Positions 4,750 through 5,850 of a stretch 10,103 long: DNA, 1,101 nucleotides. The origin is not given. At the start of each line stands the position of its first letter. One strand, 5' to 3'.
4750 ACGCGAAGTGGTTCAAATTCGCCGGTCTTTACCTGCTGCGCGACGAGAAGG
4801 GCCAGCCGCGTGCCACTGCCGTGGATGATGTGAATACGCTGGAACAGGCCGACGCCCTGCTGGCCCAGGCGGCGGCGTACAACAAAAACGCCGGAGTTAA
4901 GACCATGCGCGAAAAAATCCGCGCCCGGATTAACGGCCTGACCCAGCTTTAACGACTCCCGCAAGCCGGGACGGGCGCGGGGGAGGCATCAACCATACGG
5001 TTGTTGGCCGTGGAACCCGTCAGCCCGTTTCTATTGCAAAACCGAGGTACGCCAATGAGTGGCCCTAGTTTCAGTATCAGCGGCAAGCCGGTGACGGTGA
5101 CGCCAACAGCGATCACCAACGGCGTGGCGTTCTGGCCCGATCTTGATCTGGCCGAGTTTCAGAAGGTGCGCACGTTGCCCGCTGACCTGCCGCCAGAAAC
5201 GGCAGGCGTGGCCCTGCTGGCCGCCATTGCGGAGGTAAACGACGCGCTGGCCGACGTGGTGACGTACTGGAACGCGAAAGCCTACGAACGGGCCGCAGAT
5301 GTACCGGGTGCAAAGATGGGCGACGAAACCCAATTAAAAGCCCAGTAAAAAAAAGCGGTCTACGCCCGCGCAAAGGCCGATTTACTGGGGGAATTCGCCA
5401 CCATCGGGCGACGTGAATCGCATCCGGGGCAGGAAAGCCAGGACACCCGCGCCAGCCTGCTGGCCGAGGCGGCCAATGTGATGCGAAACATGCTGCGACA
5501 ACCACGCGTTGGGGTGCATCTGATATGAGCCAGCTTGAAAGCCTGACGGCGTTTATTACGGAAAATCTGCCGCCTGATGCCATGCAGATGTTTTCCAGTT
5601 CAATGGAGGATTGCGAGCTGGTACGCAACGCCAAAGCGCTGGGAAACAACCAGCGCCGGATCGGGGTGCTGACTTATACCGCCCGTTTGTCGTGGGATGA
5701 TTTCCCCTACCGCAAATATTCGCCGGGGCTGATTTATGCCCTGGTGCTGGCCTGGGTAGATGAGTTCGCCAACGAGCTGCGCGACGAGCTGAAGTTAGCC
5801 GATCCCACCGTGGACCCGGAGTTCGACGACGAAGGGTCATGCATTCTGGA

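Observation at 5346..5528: In-frame TAA inside the head-completion (GpL-like) gene, at the start of an A8 run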

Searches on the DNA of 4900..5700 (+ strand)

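Call 5: search_dna_similar(query=window:4900-5700:+, collection=phages, mode=distant, max_rows=30)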
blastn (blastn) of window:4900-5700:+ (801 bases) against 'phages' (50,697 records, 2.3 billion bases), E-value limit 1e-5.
Records with a match: 15; places in all: 15; records where one place covers at least 80% of the query: 4.
Best place of each record, by identity: 95-99% 4; 80-90% 2; 60-80% 9.
By first word of the organism name: Escherichia 6; Salmonella 5; Cronobacter 2; Yersinia 2.
By host as written in the record: - 6; Salmonella sp. 4; Cronobacter sakazakii 2; Yersinia enterocolitica 324 2; Salmonella enterica subsp. enterica serovar Kentucky 1.
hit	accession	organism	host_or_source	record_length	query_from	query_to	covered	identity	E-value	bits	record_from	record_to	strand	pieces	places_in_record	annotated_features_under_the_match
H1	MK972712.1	Salmonella phage SI7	Salmonella sp.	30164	1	799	100%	96.9%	0e+0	1329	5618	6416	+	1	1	head completion protein | tail protein | terminase small subunit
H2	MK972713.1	Salmonella phage SW5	Salmonella sp.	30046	1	799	100%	96.9%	0e+0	1329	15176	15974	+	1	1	head completion protein | tail protein | terminase small subunit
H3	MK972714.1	Salmonella phage SW3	Salmonella sp.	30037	1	799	100%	96.9%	0e+0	1329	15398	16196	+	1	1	head completion protein | tail protein | terminase small subunit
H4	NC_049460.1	Salmonella phage SI7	Salmonella sp.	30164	1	799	100%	96.9%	0e+0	1329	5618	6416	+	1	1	head-tail adaptor Ad1 | tail terminator | terminase small subunit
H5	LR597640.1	Escherichia phage ESSI2_ev129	-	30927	311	571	33%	70.5%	1e-23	117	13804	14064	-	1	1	Ad1 adapter protein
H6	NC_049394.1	Escherichia phage ESSI2_ev129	-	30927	311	571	33%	70.5%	1e-23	117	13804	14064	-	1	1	head-tail adaptor Ad1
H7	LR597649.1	Escherichia phage ESSI2_ev015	-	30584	316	571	32%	70.3%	2e-22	113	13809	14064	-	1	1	Ad1 adapter protein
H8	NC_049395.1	Escherichia phage ESSI2_ev015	-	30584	316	571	32%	70.3%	2e-22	113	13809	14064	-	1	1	head-tail adaptor Ad1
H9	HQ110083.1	Cronobacter phage ESSI-2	Cronobacter sakazakii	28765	441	571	16%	81.7%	2e-27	129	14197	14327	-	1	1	phage head completion protein | hypothetical protein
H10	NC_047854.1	Cronobacter phage ESSI-2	Cronobacter sakazakii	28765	441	571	16%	81.7%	2e-27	129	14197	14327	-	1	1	head-tail adaptor Ad1 | hypothetical protein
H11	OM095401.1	Yersinia phage vB_YenM_324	Yersinia enterocolitica 324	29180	444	571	16%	72.3%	6e-9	68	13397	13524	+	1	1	head completion-stabilization protein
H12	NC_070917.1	Yersinia phage vB_YenM_324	Yersinia enterocolitica 324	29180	444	571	16%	72.3%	6e-9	68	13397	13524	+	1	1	head-tail adaptor Ad1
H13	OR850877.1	Salmonella phage S.Kent 1-2-1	Salmonella enterica subsp. enterica ...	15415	311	423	14%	76.5%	9e-13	82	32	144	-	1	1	record has no annotation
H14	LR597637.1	Escherichia phage ESSI2_ev239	-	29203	453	569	15%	73.5%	5e-10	73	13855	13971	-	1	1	Ad1 adapter protein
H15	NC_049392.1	Escherichia phage ESSI2_ev239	-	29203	453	569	15%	73.5%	5e-10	73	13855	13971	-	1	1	head-tail adaptor Ad1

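Call 6: get_annotated_region(hit=H4, flank=5000)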
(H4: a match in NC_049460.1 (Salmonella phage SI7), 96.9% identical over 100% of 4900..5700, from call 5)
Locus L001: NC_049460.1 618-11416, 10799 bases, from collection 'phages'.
description: Salmonella phage SI7, complete genome.
organism: Salmonella phage SI7 (NCBI taxid 2592212)
taxonomy: Viruses; Duplodnaviria; Heunggongvirae; Uroviricota; Caudoviricetes; Peduoviridae; Irrigatiovirus; Irrigatiovirus SI7
host: Salmonella sp.; source: irrigation water; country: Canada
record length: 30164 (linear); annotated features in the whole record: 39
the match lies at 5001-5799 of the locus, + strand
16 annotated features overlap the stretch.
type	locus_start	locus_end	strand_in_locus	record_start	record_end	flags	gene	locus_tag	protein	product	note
CDS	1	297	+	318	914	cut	-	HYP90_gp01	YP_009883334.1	hypothetical protein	-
CDS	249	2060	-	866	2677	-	-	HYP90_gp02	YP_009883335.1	terminase large subunit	-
CDS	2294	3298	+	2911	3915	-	-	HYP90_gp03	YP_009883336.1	head scaffolding protein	-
CDS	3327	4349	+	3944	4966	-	-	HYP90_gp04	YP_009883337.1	major capsid protein, P2 family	-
CDS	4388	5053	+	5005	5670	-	-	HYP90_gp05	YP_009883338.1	terminase small subunit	-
CDS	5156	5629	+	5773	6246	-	-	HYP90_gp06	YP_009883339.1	head-tail adaptor Ad1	-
CDS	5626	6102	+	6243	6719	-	-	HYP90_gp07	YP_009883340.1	tail terminator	-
CDS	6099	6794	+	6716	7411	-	-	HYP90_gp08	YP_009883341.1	tail completion or Neck1 protein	-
CDS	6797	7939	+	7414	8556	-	-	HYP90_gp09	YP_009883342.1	tail sheath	-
CDS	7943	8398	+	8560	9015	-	-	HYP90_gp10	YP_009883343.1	tail protein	-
CDS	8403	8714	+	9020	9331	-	-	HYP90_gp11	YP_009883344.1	holin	-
CDS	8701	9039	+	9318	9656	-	-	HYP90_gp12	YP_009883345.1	endolysin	-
CDS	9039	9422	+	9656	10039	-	-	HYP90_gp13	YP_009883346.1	Rz-like spanin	-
CDS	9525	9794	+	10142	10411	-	-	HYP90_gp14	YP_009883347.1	putative tail assembly chaperone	-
CDS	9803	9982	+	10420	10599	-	-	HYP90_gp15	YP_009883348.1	hypothetical protein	-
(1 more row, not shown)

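Call 7: get_annotated_region(hit=H2, flank=1000)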
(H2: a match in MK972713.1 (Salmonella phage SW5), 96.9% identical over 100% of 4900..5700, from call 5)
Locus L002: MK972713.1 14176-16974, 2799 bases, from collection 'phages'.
description: Salmonella phage SW5, complete genome.
organism: Salmonella phage SW5 (NCBI taxid 2592222)
taxonomy: Viruses; Duplodnaviria; Heunggongvirae; Uroviricota; Caudoviricetes; Peduoviridae; Irrigatiovirus; Irrigatiovirus SI7
host: Salmonella sp.; source: aquaculture facility; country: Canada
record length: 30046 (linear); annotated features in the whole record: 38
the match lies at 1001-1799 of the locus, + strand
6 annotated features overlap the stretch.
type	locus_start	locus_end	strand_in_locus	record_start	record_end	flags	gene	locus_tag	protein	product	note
CDS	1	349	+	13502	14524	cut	-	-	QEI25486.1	P2 family major capsid protein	-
CDS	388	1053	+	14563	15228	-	-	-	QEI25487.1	terminase small subunit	-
CDS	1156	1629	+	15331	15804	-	-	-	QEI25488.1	head completion protein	-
CDS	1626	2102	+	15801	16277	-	-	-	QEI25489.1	tail protein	-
CDS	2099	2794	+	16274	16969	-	-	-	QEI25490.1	hypothetical protein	-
CDS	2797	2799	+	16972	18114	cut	-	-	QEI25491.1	DUF2586 family protein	-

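Call 11: search_dna_similar(query=window:4900-5700:+, collection=ecoli_genomes, mode=near, max_rows=40)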
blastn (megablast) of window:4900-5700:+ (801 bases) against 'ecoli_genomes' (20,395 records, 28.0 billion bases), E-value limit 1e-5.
Records with a match: 18; places in all: 18; records where one place covers at least 80% of the query: 18.
Genomes with a match: 18 of 5426; with a place that covers at least 80% of the query: 18. Places per genome that has any: lowest 1, median 1, highest 1. On chromosomes: 18 places; on plasmids: 0.
Best place of each record, by identity: 95-99% 18.
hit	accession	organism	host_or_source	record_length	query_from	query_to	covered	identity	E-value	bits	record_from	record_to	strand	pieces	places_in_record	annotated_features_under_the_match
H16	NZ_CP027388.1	Escherichia coli strain 2011C-4251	Homo sapiens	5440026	1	801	100%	96.3%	0e+0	1314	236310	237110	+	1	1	head completion/stabilization protein | phage tail protein | gpM: phage terminase small subunit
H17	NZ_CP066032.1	Escherichia coli strain FDAARGOS_1059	missing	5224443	1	801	100%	96.3%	0e+0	1314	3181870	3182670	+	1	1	head completion/stabilization protein | phage tail protein | gpM: phage terminase small subunit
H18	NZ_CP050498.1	Escherichia coli strain RM13322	cattle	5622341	1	801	100%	96.3%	0e+0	1314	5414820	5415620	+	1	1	head completion/stabilization protein | phage tail protein | gpM: phage terminase small subunit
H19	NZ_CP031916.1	Escherichia coli O45:H2 strain FWSEC0003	Homo sapiens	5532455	1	801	100%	96.3%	0e+0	1314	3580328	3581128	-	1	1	head completion/stabilization protein | phage tail protein | gpM: phage terminase small subunit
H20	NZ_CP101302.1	Escherichia coli strain 2000-3039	Homo sapiens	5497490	1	801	100%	96.3%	0e+0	1314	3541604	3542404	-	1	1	head completion/stabilization protein | phage tail protein | gpM: phage terminase small subunit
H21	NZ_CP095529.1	Escherichia coli strain GN06156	Homo sapiens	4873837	1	801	100%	96.3%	0e+0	1314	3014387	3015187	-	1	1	head completion/stabilization protein | phage tail protein | gpM: phage terminase small subunit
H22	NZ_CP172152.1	Escherichia coli strain GF31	chicken meat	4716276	1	801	100%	96.3%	0e+0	1314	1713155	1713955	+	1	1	head completion/stabilization protein | phage tail protein | gpM: phage terminase small subunit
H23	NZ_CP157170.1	Escherichia coli strain 99E2750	Homo sapiens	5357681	1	801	100%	96.3%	0e+0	1314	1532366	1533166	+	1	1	head completion/stabilization protein | phage tail protein | gpM: phage terminase small subunit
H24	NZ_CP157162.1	Escherichia coli strain UTAK-2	Bos taurus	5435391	1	801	100%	96.3%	0e+0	1314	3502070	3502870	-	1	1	head completion/stabilization protein | phage tail protein | gpM: phage terminase small subunit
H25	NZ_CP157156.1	Escherichia coli strain UTAK-4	Bos taurus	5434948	1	801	100%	96.3%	0e+0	1314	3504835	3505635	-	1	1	head completion/stabilization protein | phage tail protein | gpM: phage terminase small subunit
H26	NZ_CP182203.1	Escherichia coli strain JB2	rabbit farm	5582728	1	801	100%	96.3%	0e+0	1314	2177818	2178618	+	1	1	head completion/stabilization protein | phage tail protein | gpM: phage terminase small subunit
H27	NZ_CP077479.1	Escherichia coli O111:H2 strain 12A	Homo sapiens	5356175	1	801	100%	96.3%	0e+0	1314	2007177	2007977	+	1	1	head completion/stabilization protein | phage tail protein | gpM: phage terminase small subunit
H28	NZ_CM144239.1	Escherichia coli strain KK05-19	Homo sapiens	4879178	1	801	100%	96.3%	0e+0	1314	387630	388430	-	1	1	head completion/stabilization protein | phage tail protein | gpM: phage terminase small subunit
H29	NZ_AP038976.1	Escherichia coli O103:H2 strain 129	Homo sapiens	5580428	1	801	100%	96.3%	0e+0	1314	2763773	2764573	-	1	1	head completion/stabilization protein | phage tail protein | gpM: phage terminase small subunit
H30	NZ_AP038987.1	Escherichia coli O103:H2 strain PV16-126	Homo sapiens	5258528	1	801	100%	96.3%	0e+0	1314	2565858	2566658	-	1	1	head completion/stabilization protein | phage tail protein | gpM: phage terminase small subunit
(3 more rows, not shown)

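Call 12: search_dna_similar(query=window:4900-5700:+, collection=plasmids, mode=near, max_rows=20)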
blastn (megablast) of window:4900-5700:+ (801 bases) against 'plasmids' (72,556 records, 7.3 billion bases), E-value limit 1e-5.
No match.

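Call 23: get_annotated_region(hit=H16, flank=500)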
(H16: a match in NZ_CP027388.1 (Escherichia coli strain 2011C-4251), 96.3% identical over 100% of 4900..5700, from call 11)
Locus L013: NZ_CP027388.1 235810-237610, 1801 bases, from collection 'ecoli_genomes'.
description: Escherichia coli strain 2011C-4251 chromosome, complete genome
organism: Escherichia coli strain 2011C-4251 (NCBI taxid 562)
replicon: chromosome; assembly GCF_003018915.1
host: Homo sapiens; source: missing; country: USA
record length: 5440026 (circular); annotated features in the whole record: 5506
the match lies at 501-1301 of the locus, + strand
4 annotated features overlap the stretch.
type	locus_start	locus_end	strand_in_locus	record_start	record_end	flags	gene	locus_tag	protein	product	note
CDS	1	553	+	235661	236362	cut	gpM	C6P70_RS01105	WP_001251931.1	phage terminase small subunit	-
CDS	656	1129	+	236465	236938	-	-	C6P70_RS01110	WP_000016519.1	head completion/stabilization protein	-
CDS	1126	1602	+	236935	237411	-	-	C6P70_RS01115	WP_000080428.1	phage tail protein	-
CDS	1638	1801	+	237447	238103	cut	-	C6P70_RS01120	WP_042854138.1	phage protein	-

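Call 24: get_annotated_region(hit=H6, flank=600)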
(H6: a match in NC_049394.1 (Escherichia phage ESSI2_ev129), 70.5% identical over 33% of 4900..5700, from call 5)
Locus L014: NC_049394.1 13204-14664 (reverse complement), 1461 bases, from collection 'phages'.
description: Escherichia phage ESSI2_ev129 genome assembly, chromosome: 1.
organism: Escherichia phage ESSI2_ev129 (NCBI taxid 2695848)
taxonomy: Viruses; Duplodnaviria; Heunggongvirae; Uroviricota; Caudoviricetes; Peduoviridae; Quadragintavirus; Quadragintavirus ev129
host: -; source: -; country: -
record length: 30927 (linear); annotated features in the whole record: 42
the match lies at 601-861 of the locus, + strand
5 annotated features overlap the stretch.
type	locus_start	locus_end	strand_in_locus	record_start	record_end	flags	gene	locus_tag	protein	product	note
CDS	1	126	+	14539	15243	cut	-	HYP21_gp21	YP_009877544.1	terminase small subunit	-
CDS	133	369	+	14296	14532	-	-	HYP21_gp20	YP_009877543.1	tail fiber protein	-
CDS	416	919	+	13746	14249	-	-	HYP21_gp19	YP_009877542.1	head-tail adaptor Ad1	-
CDS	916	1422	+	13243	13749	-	-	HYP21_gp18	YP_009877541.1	tail terminator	-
CDS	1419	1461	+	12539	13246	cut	-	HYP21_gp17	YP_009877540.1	tail completion or Neck1 protein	-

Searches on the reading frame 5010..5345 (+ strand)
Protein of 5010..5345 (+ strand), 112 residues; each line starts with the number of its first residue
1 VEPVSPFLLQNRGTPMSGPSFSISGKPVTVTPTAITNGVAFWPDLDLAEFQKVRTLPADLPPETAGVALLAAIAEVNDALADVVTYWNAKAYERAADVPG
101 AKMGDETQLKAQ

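Call 13: find_encoding_contigs(protein=window:5055-5345:+, flank=10000, max_places=10)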
Protein window:5055-5345:+ (97 aa): no gene with exactly this product is on record in the collection.

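Call 20: search_protein_families(library=pfam, proteins=[window:5055-5345:+], max_evalue=0.01)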
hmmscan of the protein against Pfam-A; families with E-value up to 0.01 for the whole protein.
seq(97 aa): 1 family
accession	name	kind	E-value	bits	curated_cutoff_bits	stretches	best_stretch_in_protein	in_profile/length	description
PF05926.16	Phage_GPL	-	3e-15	56.9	27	1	25-95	5-75/139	Phage head completion protein (GPL)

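Call 47: find_encoding_contigs(protein=window:5010-5345:+, flank=10000, max_places=4)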
Protein seq(112 aa) (112 aa): no gene with exactly this product is on record in the collection.

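Call 51: search_protein_families(library=phrogs, proteins=[window:5055-5345:+], max_evalue=0.01)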
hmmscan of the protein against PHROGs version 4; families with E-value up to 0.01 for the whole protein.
seq(97 aa): 2 families
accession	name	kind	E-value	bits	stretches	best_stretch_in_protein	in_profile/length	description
phrog_71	-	connector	1.5e-19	71.4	1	8-95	5-94/158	head-tail adaptor Ad1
phrog_36898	-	unknown function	0.004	18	1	24-38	19-33/46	-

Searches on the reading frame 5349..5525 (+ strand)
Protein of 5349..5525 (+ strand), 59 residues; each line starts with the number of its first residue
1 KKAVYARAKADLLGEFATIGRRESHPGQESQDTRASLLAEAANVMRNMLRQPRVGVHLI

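Call 20: search_protein_families(library=pfam, proteins=[window:5349-5525:+], max_evalue=0.01)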
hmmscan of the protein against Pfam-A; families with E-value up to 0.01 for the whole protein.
seq(59 aa): 1 family
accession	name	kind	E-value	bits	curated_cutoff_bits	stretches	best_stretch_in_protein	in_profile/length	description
PF05926.16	Phage_GPL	-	1.1e-11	45.3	27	1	1-59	79-139/139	Phage head completion protein (GPL)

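Call 51: search_protein_families(library=phrogs, proteins=[window:5349-5525:+], max_evalue=0.01)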
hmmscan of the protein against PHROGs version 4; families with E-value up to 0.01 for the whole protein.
seq(59 aa): 1 family
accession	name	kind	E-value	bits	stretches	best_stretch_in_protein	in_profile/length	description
phrog_71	-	connector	2.4e-14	54.5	1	1-59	98-158/158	head-tail adaptor Ad1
